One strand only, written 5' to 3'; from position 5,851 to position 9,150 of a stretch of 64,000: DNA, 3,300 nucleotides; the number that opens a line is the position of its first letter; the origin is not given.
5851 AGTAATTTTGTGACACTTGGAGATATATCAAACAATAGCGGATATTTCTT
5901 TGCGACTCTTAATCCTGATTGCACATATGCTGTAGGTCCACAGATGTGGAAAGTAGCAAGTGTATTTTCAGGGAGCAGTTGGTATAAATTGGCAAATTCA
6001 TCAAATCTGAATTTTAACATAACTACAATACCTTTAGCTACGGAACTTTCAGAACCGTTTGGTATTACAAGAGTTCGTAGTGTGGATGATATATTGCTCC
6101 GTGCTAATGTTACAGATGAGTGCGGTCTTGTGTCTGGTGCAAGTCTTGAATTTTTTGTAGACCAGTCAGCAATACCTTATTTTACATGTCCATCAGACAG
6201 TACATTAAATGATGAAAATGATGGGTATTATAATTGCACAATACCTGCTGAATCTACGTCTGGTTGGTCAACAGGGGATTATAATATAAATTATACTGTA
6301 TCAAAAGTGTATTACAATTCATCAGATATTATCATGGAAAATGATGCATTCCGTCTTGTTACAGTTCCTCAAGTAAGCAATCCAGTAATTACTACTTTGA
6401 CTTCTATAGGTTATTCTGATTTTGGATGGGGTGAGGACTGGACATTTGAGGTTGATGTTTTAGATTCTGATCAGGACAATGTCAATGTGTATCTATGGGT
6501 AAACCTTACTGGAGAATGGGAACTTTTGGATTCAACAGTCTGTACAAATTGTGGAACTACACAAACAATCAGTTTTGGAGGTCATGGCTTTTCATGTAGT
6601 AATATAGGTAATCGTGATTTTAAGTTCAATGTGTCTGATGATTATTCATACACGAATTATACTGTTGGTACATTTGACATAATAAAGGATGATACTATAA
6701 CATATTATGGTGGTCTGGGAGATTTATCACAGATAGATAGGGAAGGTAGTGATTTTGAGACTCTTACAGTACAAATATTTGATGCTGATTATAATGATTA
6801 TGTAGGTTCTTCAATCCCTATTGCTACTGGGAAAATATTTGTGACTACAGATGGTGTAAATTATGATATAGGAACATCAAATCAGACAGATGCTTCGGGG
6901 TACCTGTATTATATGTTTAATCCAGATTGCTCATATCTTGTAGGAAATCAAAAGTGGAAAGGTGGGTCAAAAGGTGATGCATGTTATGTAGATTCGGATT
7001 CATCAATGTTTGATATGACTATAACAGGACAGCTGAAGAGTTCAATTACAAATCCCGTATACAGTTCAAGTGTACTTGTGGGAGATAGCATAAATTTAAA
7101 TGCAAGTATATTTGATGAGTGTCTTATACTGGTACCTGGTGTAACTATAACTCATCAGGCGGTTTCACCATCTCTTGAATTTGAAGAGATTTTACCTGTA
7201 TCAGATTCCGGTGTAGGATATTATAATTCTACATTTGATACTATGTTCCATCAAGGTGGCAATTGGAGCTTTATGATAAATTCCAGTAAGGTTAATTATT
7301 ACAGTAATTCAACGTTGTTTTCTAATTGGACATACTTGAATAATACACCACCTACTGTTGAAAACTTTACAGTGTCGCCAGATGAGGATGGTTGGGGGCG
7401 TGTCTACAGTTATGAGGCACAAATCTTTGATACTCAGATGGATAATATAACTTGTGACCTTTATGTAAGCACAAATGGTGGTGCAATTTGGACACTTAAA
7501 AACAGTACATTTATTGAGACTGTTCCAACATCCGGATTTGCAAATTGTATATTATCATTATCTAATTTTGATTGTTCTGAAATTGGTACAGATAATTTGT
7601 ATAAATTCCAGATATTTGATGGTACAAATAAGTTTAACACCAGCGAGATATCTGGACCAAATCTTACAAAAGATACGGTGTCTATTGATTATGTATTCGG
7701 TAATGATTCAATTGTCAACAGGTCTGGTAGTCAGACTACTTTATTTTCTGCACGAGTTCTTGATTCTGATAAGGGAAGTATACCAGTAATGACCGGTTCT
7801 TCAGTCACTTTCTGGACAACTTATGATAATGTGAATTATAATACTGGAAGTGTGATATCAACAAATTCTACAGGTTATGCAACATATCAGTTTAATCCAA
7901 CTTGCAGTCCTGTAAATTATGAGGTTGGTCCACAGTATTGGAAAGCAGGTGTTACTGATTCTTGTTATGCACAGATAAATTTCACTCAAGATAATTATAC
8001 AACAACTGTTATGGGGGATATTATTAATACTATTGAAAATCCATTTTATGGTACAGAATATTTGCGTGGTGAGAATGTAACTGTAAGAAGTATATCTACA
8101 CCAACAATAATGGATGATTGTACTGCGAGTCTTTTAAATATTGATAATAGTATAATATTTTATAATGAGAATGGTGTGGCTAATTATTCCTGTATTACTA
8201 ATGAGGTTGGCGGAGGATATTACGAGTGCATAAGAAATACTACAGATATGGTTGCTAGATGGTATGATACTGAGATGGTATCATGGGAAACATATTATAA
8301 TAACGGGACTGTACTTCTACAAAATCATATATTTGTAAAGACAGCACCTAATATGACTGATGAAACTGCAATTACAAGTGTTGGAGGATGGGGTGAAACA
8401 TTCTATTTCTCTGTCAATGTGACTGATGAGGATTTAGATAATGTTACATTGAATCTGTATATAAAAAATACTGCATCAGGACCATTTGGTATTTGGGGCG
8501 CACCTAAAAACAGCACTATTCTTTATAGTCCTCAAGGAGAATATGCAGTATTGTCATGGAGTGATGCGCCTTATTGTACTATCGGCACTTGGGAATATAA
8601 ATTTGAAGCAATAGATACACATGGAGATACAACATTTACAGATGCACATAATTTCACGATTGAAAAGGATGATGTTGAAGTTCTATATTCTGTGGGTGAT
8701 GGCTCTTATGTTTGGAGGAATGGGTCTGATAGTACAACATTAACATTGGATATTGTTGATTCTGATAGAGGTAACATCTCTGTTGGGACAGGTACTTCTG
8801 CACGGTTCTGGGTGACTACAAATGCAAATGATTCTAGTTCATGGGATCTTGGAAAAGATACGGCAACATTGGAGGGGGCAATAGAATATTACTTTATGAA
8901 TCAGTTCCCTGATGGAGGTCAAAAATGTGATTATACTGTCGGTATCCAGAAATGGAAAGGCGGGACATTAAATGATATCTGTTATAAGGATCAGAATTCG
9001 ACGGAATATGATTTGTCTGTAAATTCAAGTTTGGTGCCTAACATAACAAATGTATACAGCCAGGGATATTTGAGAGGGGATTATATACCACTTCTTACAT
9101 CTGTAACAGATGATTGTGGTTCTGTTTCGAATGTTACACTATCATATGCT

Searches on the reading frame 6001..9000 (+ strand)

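Call 58: search_protein_families(library=pfam, proteins=[window:6001-9000:+], max_evalue=0.5)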
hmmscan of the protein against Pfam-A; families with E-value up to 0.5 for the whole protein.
window:6001-9000:+ (1000 aa): 1 family
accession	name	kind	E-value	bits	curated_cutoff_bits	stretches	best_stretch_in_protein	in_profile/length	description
PF25136.1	DUF7823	-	0.12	13.4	27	0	276-303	50-79/109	Domain of unknown function (DUF7823)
